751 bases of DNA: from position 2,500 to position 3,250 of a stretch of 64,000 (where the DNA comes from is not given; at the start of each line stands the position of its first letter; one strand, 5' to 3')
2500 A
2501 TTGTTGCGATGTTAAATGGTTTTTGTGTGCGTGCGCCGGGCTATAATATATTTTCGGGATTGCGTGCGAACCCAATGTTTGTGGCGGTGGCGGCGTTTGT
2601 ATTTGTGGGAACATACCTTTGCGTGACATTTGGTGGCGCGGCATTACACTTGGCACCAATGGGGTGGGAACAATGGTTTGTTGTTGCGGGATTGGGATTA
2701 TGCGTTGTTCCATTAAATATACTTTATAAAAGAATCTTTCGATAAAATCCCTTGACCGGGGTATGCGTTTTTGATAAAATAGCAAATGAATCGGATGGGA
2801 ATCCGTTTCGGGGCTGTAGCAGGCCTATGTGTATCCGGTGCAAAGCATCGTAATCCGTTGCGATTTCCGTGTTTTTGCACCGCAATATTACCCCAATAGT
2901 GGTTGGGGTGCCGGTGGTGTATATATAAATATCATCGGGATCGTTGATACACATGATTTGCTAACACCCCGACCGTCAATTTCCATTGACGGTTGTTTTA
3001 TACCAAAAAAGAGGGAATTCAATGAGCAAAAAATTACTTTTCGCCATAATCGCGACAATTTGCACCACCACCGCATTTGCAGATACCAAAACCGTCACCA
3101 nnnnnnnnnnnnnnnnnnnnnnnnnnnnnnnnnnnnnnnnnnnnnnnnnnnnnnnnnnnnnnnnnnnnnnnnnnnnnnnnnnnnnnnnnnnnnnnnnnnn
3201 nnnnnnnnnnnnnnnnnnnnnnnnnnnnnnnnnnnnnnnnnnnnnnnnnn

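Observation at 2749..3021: Conserved ~270-nt leader with its own promoter and a pre-RBS terminator-like hairpin, duplicated upstream of two paralogous secreted-protein genes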

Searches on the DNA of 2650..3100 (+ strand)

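Call 5: search_rna_families(source=window, start=2650, end=3100, threshold=evalue, max_evalue=10, show_alignments=3)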
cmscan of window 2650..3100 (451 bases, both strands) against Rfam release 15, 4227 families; matches with E-value up to 10: 1.
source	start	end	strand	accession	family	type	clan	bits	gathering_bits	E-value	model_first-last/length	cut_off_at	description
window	2829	2864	+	RF01333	CRISPR-DR20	Gene; CRISPR;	-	15.9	42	1.9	1-36/36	no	CRISPR RNA direct repeat element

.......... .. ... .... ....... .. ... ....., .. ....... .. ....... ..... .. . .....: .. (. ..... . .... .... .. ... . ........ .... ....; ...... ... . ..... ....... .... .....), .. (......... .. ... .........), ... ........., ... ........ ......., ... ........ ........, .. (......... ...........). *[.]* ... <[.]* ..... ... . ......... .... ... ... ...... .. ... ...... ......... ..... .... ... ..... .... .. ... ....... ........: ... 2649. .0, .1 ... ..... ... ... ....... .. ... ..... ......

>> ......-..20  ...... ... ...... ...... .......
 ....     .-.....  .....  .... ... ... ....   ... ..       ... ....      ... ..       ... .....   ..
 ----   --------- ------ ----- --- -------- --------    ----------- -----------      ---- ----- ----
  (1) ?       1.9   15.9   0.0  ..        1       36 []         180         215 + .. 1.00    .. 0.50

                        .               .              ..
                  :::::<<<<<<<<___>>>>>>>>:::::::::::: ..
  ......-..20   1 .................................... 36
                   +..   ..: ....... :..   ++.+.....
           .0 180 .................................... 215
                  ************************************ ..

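Call 40: build_rna_model(alignment_id=A3, structure=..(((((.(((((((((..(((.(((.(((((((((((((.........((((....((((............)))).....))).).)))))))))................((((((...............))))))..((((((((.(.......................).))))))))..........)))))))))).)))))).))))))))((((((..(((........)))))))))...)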
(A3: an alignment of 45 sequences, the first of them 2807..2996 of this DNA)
Model R1 built from alignment A3 (45 sequences, 252 columns); structure: as given.
model positions 191; base pairs 65; branch points 3; effective number of sequences 2.5; information 0.59 bits per position. Calibrated on 0.2 Mb of random sequence (short: E-values are rough).
structure used (alignment columns):
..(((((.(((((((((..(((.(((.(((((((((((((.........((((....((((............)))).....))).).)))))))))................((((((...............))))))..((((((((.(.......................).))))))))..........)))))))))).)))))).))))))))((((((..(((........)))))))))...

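Call 41: search_with_rna_model(model_id=R1, sources=[window, L001, L002, L005, L007, L009, L010, L011, L012, L013, L014, L015, L016, L017, L018, L019, L020, L021, L022, L023, L024, L025, L026, L027, L028, L029, L030, L031, L032, L033, L034, L035, L036, L037, L038, L039, L040, L041, L042, L043, L044, L045, L046, L047, L048, L049, L050, L051, L052, L053, L054, L055, L056, L057, L058, L059, L060, L061, L062, L063, L064, L065, L066, L067, L068, L069, L070, L071, L072, L073, L074, L075, L076, L077, L078, L079], max_evalue=1)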
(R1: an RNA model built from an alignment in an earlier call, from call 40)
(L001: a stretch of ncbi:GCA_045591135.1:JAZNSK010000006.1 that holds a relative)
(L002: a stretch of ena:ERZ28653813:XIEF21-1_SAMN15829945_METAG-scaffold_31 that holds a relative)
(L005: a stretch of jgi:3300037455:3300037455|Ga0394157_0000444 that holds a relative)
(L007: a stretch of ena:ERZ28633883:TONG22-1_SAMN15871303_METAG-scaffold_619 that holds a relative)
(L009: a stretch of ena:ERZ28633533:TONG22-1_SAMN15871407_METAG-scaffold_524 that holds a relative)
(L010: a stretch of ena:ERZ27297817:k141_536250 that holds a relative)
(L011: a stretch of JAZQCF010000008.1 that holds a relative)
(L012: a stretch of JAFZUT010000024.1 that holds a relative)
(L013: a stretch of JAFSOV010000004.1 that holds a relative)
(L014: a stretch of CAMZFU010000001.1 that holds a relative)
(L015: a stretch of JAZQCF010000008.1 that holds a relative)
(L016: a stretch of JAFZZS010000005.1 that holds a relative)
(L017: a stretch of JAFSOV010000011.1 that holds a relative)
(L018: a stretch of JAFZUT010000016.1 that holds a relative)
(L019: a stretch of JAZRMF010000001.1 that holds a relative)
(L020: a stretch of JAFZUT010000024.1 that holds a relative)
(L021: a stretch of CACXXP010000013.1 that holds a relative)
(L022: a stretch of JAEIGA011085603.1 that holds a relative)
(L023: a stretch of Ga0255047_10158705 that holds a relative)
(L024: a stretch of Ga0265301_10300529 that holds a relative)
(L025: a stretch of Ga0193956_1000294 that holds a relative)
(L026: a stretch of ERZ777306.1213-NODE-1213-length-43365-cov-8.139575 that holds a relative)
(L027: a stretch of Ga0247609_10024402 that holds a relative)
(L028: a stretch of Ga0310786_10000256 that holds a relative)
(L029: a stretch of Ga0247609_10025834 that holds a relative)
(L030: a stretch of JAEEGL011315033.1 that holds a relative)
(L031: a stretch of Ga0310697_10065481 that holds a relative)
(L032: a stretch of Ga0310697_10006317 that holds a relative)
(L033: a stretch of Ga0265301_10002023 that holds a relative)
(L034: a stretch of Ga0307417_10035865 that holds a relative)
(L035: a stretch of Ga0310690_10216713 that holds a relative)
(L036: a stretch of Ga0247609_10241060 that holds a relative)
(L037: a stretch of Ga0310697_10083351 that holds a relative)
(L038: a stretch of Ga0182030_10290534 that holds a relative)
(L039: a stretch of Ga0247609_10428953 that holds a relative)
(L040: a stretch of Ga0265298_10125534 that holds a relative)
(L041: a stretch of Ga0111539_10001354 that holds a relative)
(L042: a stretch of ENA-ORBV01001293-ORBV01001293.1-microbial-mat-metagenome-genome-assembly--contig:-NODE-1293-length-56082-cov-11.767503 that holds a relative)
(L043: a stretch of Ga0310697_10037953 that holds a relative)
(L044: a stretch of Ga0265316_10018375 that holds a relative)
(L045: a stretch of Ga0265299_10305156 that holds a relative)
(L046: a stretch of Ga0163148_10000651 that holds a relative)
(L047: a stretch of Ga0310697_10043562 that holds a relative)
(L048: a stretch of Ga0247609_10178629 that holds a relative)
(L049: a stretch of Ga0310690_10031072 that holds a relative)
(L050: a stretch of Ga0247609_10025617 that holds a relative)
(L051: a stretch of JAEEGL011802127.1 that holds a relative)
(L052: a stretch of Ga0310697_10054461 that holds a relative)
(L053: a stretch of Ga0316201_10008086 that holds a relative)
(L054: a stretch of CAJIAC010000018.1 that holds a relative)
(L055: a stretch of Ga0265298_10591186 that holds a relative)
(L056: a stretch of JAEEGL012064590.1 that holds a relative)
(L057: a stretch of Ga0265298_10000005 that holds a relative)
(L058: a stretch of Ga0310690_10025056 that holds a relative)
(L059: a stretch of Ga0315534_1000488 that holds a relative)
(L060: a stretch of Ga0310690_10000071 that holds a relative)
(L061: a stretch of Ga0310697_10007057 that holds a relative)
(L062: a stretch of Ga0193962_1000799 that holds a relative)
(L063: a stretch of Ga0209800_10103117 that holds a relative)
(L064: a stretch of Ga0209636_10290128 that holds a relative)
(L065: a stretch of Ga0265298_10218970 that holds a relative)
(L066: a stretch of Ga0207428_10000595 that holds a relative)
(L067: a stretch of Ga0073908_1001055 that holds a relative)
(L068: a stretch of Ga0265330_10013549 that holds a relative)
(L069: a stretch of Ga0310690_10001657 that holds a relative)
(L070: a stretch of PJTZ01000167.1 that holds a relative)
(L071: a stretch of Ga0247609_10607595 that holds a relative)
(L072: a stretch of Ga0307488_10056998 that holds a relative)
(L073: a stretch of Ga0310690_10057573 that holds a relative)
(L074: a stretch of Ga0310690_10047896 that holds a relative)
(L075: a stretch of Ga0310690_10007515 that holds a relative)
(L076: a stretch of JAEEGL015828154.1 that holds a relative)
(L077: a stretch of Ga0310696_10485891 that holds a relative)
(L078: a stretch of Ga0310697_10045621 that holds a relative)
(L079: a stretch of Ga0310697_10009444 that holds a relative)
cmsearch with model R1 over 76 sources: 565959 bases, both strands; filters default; matches with E-value up to 1: 77.
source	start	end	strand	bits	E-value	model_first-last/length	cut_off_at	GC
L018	341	530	+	196.8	1.1e-63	1-191/191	no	0.52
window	2807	2996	+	196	2.1e-63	1-191/191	no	0.47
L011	1134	1323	+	193.2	1.9e-62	1-191/191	no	0.48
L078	2412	2603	-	192.9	2.3e-62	1-191/191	no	0.44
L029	4082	4271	+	190.6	1.3e-61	1-191/191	no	0.49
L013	2438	2628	+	186.2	4.1e-60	1-191/191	no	0.52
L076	12102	12294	-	184.2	1.8e-59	1-191/191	no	0.44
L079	8716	8908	+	181.1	2e-58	1-191/191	no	0.48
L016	5903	6089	-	174.1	4.7e-56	1-191/191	no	0.45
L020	5886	6068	+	173.3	8.5e-56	1-191/191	no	0.48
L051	5585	5773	-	172.7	1.3e-55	1-191/191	no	0.5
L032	4860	5051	-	172.1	2.1e-55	1-191/191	no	0.49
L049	3811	3995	+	167.9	5.5e-54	1-191/191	no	0.51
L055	63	260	-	167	1.1e-53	1-191/191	no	0.48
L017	5703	5890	-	166.5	1.6e-53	1-191/191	no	0.46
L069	2450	2644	+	165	5e-53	1-191/191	no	0.42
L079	1924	2117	+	164.9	5.3e-53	1-191/191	no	0.49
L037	1564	1750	-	164.2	9.2e-53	1-191/191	no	0.49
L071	909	1095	+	164.2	9.2e-53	1-191/191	no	0.49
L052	2182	2373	+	162.6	3.3e-52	1-191/191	no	0.5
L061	970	1159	-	161.6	7e-52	1-191/191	no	0.46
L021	6450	6633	+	161.3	9.1e-52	1-191/191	no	0.52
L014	7494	7679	+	161.2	9.1e-52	1-191/191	no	0.49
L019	58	239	-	157.9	1.2e-50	1-191/191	no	0.51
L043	2492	2706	-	151.2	2.1e-48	1-191/191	no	0.53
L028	13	207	+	149.1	1e-47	1-191/191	no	0.49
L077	45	237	-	147.9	2.7e-47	1-191/191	no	0.48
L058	5024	5182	-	147.7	3.1e-47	1-191/191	no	0.46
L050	3629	3805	-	146.4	8.7e-47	1-191/191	no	0.47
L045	526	716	-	138.4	4.1e-44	1-191/191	no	0.46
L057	4485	4680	+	136.1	2.3e-43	1-191/191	no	0.49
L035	1394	1609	+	129.7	3.3e-41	1-191/191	no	0.44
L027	1348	1554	+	129.5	3.8e-41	1-191/191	no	0.5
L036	171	355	+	128.3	1e-40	1-191/191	no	0.48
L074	3115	3288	+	125.6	8.1e-40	1-191/191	no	0.46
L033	12797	12987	-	124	2.8e-39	1-191/191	no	0.49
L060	3659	3849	-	124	2.8e-39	1-191/191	no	0.49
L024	1020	1206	+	121.7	1.6e-38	1-187/191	3'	0.51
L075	7064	7255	-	117.5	4.1e-37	1-191/191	no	0.48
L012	3034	3205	+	116.9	6.5e-37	1-191/191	no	0.54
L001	3779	3950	+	114.9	3e-36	1-191/191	no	0.55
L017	788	959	-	114.8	3.2e-36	1-191/191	no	0.55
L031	2210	2380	-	112.4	2.1e-35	1-191/191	no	0.56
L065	192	399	-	111.9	3.1e-35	1-191/191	no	0.5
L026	12875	13079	-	111.1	5.7e-35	1-191/191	no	0.48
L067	3026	3230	+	111.1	5.7e-35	1-191/191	no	0.48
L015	4689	4862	+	108.7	3.7e-34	1-191/191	no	0.52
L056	1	138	+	105.3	5e-33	51-191/191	5'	0.46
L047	1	200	+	98.3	1.1e-30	9-191/191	5'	0.49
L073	3324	3474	-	95.6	8.9e-30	1-191/191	no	0.5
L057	11605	11807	+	94.3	2.4e-29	1-191/191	no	0.43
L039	1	118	+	78.9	3.6e-24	67-191/191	5'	0.45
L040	2380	2534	-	78.4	5.2e-24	38-191/191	5'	0.48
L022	1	107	+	59.9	8.4e-18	85-191/191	5'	0.51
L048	1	99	+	53.2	1.4e-15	104-191/191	5'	0.42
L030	1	75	+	41.9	8.6e-12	118-191/191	5'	0.47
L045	548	736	+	20.8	0.0001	1-191/191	no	0.46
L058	5046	5204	+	18.1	0.0008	1-191/191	no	0.47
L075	7086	7275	+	16.5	0.0028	1-191/191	no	0.48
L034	485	586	+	15.4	0.0067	1-191/191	no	0.72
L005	7600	7696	+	14.6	0.013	30-135/191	no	0.4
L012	5466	5616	+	13.6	0.027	1-191/191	no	0.36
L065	215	430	+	13.3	0.033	1-191/191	no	0.5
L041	9759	9895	-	12.5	0.061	1-191/191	no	0.7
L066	1477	1613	+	12.5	0.061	1-191/191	no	0.7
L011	1296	1334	-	11.3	0.16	1-191/191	no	0.44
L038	1155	1195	+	10.9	0.22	1-191/191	no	0.51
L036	328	368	-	10.9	0.22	1-191/191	no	0.51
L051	1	21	+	10.7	0.26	167-191/191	5'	0.57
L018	503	539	-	10.4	0.33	1-191/191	no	0.38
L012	5511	5571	-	10.4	0.33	78-133/191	no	0.34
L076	12087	12129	+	9.7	0.53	1-191/191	no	0.4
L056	111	149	-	9.3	0.72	1-191/191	no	0.38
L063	962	1056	-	9.3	0.73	1-191/191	no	0.54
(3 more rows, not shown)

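Call 51: search_with_rna_model(model_id=R1, sources=[L080, L081, L082, L083, L084], max_evalue=1, show_alignments=4)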
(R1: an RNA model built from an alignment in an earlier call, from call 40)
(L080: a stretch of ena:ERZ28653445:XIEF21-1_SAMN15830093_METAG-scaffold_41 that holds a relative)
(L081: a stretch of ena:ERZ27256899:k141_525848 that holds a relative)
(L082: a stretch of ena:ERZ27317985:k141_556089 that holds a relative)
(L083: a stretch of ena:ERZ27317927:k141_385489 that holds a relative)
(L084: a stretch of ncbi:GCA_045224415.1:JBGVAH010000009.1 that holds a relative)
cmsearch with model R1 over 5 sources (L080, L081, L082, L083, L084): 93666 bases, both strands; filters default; matches with E-value up to 1: 8.
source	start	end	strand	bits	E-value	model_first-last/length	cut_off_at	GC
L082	9788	9974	+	182.4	1.3e-59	1-191/191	no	0.49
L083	9788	9974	+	182.4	1.3e-59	1-191/191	no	0.49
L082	15368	15462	+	12.3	0.012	1-191/191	no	0.52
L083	15368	15462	+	12.3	0.012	1-191/191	no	0.52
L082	9947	9990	-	10.8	0.039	1-191/191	no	0.34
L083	9947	9990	-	10.8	0.039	1-191/191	no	0.34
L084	13268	13306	+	8.6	0.21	1-191/191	no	0.44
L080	158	201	+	7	0.73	86-133/191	no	0.57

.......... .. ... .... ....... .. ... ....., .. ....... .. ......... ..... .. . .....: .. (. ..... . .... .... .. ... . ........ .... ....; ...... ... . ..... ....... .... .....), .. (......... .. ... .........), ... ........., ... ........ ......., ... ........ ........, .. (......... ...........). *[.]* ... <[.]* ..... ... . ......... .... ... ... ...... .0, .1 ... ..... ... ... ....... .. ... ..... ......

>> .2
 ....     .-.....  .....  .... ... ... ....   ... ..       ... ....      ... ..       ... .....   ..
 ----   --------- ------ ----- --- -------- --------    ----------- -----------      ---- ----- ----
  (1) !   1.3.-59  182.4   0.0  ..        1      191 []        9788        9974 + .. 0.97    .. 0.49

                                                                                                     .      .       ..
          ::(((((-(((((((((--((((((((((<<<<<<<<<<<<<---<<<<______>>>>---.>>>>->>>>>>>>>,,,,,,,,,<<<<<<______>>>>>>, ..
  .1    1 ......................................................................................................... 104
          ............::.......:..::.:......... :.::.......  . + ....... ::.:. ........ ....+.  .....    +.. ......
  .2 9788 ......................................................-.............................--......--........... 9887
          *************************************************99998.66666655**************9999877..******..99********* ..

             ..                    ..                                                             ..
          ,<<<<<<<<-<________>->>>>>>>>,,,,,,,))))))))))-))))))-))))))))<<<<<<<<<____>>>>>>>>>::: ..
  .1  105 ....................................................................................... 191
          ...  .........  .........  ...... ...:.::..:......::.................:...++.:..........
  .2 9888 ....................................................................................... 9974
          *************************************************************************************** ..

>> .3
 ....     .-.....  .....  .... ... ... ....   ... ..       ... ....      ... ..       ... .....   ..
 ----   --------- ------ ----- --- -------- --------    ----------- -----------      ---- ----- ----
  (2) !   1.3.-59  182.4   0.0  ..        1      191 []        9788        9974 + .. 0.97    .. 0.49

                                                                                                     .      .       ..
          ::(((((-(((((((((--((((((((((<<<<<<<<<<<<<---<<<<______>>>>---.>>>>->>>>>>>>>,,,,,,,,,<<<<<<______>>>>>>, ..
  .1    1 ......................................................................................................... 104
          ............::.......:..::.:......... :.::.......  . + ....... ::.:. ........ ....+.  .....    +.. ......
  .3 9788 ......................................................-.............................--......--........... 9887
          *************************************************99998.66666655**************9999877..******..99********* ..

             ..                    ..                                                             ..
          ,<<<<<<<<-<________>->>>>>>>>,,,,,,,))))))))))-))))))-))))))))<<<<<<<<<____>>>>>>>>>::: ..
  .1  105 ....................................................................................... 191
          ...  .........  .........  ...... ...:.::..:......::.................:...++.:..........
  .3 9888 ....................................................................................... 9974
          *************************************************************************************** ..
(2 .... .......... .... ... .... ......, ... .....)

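Call 59: search_with_rna_model(model_id=R1, sources=[window, L001, L011, L012, L013, L014, L015, L016, L017, L018, L019, L020, L021, L024, L026, L027, L028, L029, L031, L032, L033, L035, L036, L037, L043, L045, L049, L050, L051, L052, L055, L057, L058, L061, L065, L069, L073, L074, L075, L076, L077, L078, L079, L082], max_evalue=1e-10, make_alignment=true)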
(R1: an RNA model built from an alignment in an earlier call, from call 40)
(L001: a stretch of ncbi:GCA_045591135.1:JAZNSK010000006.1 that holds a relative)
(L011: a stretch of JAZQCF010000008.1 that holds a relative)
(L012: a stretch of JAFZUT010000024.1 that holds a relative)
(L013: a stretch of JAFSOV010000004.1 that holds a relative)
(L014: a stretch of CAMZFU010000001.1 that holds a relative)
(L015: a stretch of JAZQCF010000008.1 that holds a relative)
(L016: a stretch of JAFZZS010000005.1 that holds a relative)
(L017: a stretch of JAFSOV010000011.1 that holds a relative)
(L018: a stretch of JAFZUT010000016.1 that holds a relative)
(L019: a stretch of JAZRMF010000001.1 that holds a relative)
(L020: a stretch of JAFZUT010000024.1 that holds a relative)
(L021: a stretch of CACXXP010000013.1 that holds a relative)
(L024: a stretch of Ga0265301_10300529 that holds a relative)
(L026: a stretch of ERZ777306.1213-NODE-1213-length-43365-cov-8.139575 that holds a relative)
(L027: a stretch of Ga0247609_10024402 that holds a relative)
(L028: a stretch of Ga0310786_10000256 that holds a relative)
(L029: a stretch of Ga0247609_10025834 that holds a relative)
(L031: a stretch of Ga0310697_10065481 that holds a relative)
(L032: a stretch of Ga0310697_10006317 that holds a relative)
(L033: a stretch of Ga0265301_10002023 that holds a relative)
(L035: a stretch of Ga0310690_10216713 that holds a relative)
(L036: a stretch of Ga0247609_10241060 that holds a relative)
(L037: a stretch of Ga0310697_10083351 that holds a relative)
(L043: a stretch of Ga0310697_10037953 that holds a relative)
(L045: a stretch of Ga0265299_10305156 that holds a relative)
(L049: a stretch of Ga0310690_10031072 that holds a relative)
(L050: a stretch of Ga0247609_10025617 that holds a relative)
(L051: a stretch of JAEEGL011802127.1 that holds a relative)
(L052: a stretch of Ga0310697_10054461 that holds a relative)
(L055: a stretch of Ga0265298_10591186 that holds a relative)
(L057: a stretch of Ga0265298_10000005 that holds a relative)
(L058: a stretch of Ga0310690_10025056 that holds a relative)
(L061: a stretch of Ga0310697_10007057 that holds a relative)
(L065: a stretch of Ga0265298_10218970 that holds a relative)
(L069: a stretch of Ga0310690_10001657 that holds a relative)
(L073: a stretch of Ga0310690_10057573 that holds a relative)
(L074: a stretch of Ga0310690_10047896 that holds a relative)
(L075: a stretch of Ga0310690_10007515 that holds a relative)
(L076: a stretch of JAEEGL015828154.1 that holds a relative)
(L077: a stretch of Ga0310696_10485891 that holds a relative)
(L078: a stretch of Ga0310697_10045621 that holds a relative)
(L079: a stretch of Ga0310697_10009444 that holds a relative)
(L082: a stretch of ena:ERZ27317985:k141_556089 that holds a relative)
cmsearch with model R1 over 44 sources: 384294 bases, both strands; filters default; matches with E-value up to 1e-10: 48.
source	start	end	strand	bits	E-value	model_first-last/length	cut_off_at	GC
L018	341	530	+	196.8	7.5e-64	1-191/191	no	0.52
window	2807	2996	+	196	1.4e-63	1-191/191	no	0.47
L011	1134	1323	+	193.2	1.3e-62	1-191/191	no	0.48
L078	2412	2603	-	192.9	1.6e-62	1-191/191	no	0.44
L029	4082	4271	+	190.6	8.9e-62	1-191/191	no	0.49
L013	2438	2628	+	186.2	2.8e-60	1-191/191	no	0.52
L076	12102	12294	-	184.2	1.2e-59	1-191/191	no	0.44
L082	9788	9974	+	182.4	5.3e-59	1-191/191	no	0.49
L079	8716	8908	+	181.1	1.4e-58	1-191/191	no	0.48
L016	5903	6089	-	174.1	3.2e-56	1-191/191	no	0.45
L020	5886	6068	+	173.3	5.7e-56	1-191/191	no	0.48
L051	5585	5773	-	172.7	9.2e-56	1-191/191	no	0.5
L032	4860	5051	-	172.1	1.4e-55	1-191/191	no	0.49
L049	3811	3995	+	167.9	3.8e-54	1-191/191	no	0.51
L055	63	260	-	167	7.3e-54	1-191/191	no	0.48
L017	5703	5890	-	166.5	1.1e-53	1-191/191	no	0.46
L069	2450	2644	+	165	3.4e-53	1-191/191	no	0.42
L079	1924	2117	+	164.9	3.6e-53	1-191/191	no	0.49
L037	1564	1750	-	164.2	6.2e-53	1-191/191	no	0.49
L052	2182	2373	+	162.6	2.2e-52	1-191/191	no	0.5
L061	970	1159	-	161.6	4.8e-52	1-191/191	no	0.46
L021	6450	6633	+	161.3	6.2e-52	1-191/191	no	0.52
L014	7494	7679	+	161.2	6.2e-52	1-191/191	no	0.49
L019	58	239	-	157.9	8.2e-51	1-191/191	no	0.51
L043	2492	2706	-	151.2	1.4e-48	1-191/191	no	0.53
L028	13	207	+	149.1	7e-48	1-191/191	no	0.49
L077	45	237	-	147.9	1.8e-47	1-191/191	no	0.48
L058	5024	5182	-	147.7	2.1e-47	1-191/191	no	0.46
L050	3629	3805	-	146.4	5.9e-47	1-191/191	no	0.47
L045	526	716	-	138.4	2.8e-44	1-191/191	no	0.46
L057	4485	4680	+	136.1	1.6e-43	1-191/191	no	0.49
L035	1394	1609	+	129.7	2.2e-41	1-191/191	no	0.44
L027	1348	1554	+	129.5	2.6e-41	1-191/191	no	0.5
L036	171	355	+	128.3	6.9e-41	1-191/191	no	0.48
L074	3115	3288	+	125.6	5.5e-40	1-191/191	no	0.46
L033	12797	12987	-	124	1.9e-39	1-191/191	no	0.49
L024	1020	1206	+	121.7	1.1e-38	1-187/191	3'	0.51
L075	7064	7255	-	117.5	2.8e-37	1-191/191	no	0.48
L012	3034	3205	+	116.9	4.4e-37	1-191/191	no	0.54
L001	3779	3950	+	114.9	2.1e-36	1-191/191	no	0.55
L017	788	959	-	114.8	2.2e-36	1-191/191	no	0.55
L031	2210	2380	-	112.4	1.5e-35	1-191/191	no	0.56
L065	192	399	-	111.9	2.1e-35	1-191/191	no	0.5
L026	12875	13079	-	111.1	3.8e-35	1-191/191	no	0.48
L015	4689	4862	+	108.7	2.5e-34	1-191/191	no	0.52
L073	3324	3474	-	95.6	6e-30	1-191/191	no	0.5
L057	11605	11807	+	94.3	1.6e-29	1-191/191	no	0.43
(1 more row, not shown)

Alignment A5: 48 matches aligned to the model, 283 columns, each read 5' to 3' on its own strand. Consensus structure (alignment columns), stored with it:
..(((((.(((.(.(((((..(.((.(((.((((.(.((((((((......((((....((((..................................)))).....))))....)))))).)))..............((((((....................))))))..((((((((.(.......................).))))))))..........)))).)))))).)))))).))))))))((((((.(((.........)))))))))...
